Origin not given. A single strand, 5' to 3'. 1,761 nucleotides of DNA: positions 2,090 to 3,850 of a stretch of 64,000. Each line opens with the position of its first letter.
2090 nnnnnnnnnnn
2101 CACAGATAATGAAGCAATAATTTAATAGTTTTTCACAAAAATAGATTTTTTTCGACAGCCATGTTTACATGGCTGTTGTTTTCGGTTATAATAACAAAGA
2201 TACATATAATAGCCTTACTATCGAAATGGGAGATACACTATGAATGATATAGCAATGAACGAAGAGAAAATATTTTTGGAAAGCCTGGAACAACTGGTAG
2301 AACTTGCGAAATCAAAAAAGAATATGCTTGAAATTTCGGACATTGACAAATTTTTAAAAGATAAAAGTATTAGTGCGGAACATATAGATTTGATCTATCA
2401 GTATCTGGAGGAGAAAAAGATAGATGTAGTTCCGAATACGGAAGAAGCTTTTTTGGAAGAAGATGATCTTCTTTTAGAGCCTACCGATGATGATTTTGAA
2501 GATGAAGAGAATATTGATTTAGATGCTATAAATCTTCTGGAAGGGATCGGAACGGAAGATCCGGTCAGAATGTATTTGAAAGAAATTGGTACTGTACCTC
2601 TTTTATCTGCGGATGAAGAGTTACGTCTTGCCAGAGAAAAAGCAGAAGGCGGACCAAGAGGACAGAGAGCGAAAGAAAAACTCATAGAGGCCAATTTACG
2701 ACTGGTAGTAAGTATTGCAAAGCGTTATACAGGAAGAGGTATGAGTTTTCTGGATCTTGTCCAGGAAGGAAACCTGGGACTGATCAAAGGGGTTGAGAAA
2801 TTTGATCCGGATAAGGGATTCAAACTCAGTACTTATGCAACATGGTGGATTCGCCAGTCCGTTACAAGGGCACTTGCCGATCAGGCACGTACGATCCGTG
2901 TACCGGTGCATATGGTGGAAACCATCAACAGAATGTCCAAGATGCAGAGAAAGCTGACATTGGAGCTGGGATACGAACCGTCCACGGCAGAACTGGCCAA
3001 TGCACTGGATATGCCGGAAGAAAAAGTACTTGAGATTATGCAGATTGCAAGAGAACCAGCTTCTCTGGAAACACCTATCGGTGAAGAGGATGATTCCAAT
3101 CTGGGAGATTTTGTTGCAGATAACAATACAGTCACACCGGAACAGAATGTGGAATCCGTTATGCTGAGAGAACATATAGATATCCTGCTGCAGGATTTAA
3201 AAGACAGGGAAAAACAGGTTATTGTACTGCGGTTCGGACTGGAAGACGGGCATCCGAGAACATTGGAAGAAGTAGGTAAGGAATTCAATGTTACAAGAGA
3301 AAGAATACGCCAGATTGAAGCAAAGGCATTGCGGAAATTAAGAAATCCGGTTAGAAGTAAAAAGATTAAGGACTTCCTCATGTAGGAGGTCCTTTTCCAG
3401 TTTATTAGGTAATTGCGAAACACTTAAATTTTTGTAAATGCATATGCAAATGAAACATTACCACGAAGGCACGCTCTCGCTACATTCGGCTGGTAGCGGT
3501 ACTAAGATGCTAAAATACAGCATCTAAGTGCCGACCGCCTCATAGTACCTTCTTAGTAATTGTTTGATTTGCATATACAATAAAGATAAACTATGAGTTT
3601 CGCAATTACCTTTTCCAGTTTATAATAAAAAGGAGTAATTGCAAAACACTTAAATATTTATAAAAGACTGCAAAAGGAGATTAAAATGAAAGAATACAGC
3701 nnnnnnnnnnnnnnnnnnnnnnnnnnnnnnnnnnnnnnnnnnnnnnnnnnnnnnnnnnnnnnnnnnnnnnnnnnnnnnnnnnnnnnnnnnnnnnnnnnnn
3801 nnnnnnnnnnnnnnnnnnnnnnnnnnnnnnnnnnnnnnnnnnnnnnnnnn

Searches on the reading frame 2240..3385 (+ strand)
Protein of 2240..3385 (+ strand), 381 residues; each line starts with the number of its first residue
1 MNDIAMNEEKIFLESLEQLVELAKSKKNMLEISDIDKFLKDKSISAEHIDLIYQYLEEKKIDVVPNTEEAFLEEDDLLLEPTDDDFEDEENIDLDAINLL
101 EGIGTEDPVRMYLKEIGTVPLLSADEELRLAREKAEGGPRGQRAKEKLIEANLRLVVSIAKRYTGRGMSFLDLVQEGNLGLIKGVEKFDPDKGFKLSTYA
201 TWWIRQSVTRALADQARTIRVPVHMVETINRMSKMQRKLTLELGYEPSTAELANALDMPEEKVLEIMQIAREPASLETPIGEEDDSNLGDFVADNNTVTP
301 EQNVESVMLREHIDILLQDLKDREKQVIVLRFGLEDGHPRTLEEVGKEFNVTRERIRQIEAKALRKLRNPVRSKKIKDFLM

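Call 13: search_protein_families(library=pfam, proteins=[window:2240-3385:+])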
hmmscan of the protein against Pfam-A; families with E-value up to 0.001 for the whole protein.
window:2240-3385:+ (381 aa): 5 families
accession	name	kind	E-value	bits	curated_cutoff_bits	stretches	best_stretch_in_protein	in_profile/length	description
PF04539.22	Sigma70_r3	-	1.7e-26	92.6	25.3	1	227-303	1-77/78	Sigma-70 region 3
PF04542.20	Sigma70_r2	-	9.1e-25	86.7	24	1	148-218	1-71/71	Sigma-70 region 2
PF04545.22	Sigma70_r4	-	1.8e-21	75.8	24.1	1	316-369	1-50/50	Sigma-70, region 4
PF00140.25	Sigma70_r1_2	-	1.6e-13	50.8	22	1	107-138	1-32/34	Sigma-70 factor, region 1.2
PF03979.19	Sigma70_r1_1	-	5.6e-10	39.5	22.5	1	14-89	5-76/81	Sigma-70 factor, region 1.1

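Call 17: find_encoding_contigs(protein=window:2240-3385:+, flank=2500, max_places=10)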
Protein window:2240-3385:+ (381 aa): 25 contigs read that carry it; 10 places shown.
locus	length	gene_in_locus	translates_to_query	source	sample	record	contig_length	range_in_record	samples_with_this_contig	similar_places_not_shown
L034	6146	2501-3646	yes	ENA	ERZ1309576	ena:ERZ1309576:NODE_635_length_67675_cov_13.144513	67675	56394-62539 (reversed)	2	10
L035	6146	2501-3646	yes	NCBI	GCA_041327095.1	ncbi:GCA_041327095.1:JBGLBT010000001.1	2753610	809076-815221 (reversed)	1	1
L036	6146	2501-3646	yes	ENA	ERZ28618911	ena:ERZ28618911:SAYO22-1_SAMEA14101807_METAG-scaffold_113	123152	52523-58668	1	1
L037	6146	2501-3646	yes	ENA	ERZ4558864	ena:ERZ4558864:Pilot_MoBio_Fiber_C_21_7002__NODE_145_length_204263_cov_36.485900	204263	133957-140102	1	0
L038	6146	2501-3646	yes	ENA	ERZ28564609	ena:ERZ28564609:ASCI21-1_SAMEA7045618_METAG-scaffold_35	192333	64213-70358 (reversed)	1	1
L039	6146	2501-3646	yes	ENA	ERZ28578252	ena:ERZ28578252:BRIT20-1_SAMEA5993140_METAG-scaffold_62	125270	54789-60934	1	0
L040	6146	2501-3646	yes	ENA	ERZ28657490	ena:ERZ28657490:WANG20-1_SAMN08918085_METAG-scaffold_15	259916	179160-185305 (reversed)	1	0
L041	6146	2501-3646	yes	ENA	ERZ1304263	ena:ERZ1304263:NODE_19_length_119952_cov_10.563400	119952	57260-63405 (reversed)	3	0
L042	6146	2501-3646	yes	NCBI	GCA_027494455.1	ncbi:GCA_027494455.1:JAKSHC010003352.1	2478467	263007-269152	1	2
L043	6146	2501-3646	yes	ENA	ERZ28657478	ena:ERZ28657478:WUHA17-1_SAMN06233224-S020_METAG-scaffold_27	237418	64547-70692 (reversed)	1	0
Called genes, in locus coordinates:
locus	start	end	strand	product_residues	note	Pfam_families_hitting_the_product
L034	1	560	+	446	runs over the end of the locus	PF00709:Adenylsucc_synt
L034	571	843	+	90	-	-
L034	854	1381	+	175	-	PF02810:SEC-C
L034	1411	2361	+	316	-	PF00781:DAGK_cat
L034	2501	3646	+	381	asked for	PF03979:Sigma70_r1_1, PF00140:Sigma70_r1_2, PF04542:Sigma70_r2, PF04539:Sigma70_r3, PF04545:Sigma70_r4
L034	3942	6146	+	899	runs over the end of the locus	PF18370:RGI_lyase, PF13517:FG-GAP_3 (faint), PF21348:RGL11_C, PF01839:FG-GAP (faint)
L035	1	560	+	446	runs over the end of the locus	PF00709:Adenylsucc_synt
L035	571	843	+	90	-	-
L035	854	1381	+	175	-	PF02810:SEC-C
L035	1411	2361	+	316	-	PF00781:DAGK_cat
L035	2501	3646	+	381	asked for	PF03979:Sigma70_r1_1, PF00140:Sigma70_r1_2, PF04542:Sigma70_r2, PF04539:Sigma70_r3, PF04545:Sigma70_r4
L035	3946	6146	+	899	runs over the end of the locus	PF18370:RGI_lyase, PF13517:FG-GAP_3 (faint), PF21348:RGL11_C, PF01839:FG-GAP (faint)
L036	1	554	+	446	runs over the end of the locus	PF00709:Adenylsucc_synt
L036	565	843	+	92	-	-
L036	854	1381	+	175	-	PF02810:SEC-C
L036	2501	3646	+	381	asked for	PF03979:Sigma70_r1_1, PF00140:Sigma70_r1_2, PF04542:Sigma70_r2, PF04539:Sigma70_r3, PF04545:Sigma70_r4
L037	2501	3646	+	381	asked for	PF03979:Sigma70_r1_1, PF00140:Sigma70_r1_2, PF04542:Sigma70_r2, PF04539:Sigma70_r3, PF04545:Sigma70_r4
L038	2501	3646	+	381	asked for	PF03979:Sigma70_r1_1, PF00140:Sigma70_r1_2, PF04542:Sigma70_r2, PF04539:Sigma70_r3, PF04545:Sigma70_r4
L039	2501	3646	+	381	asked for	PF03979:Sigma70_r1_1, PF00140:Sigma70_r1_2, PF04542:Sigma70_r2, PF04539:Sigma70_r3, PF04545:Sigma70_r4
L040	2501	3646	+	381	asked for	PF03979:Sigma70_r1_1, PF00140:Sigma70_r1_2, PF04542:Sigma70_r2, PF04539:Sigma70_r3, PF04545:Sigma70_r4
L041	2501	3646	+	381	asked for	PF03979:Sigma70_r1_1, PF00140:Sigma70_r1_2, PF04542:Sigma70_r2, PF04539:Sigma70_r3, PF04545:Sigma70_r4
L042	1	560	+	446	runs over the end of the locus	PF00709:Adenylsucc_synt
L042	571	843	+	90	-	-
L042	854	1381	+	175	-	PF02810:SEC-C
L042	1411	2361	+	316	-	PF00781:DAGK_cat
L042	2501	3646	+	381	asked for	PF03979:Sigma70_r1_1, PF00140:Sigma70_r1_2, PF04542:Sigma70_r2, PF04539:Sigma70_r3, PF04545:Sigma70_r4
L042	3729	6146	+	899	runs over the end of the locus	PF18370:RGI_lyase, PF21348:RGL11_C, PF01839:FG-GAP (faint)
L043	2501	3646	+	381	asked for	PF03979:Sigma70_r1_1, PF00140:Sigma70_r1_2, PF04542:Sigma70_r2, PF04539:Sigma70_r3, PF04545:Sigma70_r4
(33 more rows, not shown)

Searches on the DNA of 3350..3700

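Call 7: search_rna_families(source=window, start=3350, end=3700, threshold=evalue, max_evalue=10, show_alignments=3)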
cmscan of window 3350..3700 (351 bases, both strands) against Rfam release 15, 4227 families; matches with E-value up to 10: 13.
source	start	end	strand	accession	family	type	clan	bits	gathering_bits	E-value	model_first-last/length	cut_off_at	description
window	3575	3647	+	RF02952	dfrA-dnaX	Gene; sRNA;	-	21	48.6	6.1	1-76/76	no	dfrA-dnaX RNA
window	3586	3658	-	RF00245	mir-19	Gene; miRNA;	CL00110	20.5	50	0.17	1-79/79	no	mir-19 microRNA precursor family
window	3557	3648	+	RF01871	MALAT1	Gene; lncRNA;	-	18.8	70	4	1-95/95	no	Metastasis associated lung adenocarcinoma transcript 1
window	3533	3652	+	RF04339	Plastid-psbJ-3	Cis-reg;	CL00152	18.3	61.7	1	1-125/125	no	Plastid-psbJ-3 3UTR RNA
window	3591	3653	-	RF00735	mir-367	Gene; miRNA;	-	17.5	54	0.42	1-68/68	no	mir-367 microRNA precursor family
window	3539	3597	-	RF00743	mir-308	Gene; miRNA;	-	17.2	60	0.58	1-63/63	no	mir-308 microRNA precursor family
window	3350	3399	+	RF01859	Phe_leader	Cis-reg; leader;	-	15.1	55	6.3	74-125/125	5'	Phenylalanine leader peptide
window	3591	3649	-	RF00910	mir-873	Gene; miRNA;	-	15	95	2.1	1-77/77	no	mir-873 microRNA precursor family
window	3373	3406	-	RF01098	RF_site9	Cis-reg; frameshift_element;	-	14.4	70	6.2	1-50/50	no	Gag/pro ribosomal frameshift site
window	3604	3682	+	RF00445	MIR399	Gene; miRNA;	-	14.1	57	2.5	18-100/117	no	mir-399 microRNA precursor family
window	3598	3644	+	RF01227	snoR83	Gene; snRNA; snoRNA; HACA-box;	-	13.7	40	7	64-115/129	no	Small nucleolar RNA snoR83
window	3609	3643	-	RF02888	BtsR1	Gene; sRNA;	-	13.5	66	4.5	1-51/51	no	Bacillus sRNA 1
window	3350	3596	-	RF01894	PCA3_2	Gene; lncRNA;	-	12.2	100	0.26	1-204/409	3'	Prostate cancer antigen RNA 3 conserved region 2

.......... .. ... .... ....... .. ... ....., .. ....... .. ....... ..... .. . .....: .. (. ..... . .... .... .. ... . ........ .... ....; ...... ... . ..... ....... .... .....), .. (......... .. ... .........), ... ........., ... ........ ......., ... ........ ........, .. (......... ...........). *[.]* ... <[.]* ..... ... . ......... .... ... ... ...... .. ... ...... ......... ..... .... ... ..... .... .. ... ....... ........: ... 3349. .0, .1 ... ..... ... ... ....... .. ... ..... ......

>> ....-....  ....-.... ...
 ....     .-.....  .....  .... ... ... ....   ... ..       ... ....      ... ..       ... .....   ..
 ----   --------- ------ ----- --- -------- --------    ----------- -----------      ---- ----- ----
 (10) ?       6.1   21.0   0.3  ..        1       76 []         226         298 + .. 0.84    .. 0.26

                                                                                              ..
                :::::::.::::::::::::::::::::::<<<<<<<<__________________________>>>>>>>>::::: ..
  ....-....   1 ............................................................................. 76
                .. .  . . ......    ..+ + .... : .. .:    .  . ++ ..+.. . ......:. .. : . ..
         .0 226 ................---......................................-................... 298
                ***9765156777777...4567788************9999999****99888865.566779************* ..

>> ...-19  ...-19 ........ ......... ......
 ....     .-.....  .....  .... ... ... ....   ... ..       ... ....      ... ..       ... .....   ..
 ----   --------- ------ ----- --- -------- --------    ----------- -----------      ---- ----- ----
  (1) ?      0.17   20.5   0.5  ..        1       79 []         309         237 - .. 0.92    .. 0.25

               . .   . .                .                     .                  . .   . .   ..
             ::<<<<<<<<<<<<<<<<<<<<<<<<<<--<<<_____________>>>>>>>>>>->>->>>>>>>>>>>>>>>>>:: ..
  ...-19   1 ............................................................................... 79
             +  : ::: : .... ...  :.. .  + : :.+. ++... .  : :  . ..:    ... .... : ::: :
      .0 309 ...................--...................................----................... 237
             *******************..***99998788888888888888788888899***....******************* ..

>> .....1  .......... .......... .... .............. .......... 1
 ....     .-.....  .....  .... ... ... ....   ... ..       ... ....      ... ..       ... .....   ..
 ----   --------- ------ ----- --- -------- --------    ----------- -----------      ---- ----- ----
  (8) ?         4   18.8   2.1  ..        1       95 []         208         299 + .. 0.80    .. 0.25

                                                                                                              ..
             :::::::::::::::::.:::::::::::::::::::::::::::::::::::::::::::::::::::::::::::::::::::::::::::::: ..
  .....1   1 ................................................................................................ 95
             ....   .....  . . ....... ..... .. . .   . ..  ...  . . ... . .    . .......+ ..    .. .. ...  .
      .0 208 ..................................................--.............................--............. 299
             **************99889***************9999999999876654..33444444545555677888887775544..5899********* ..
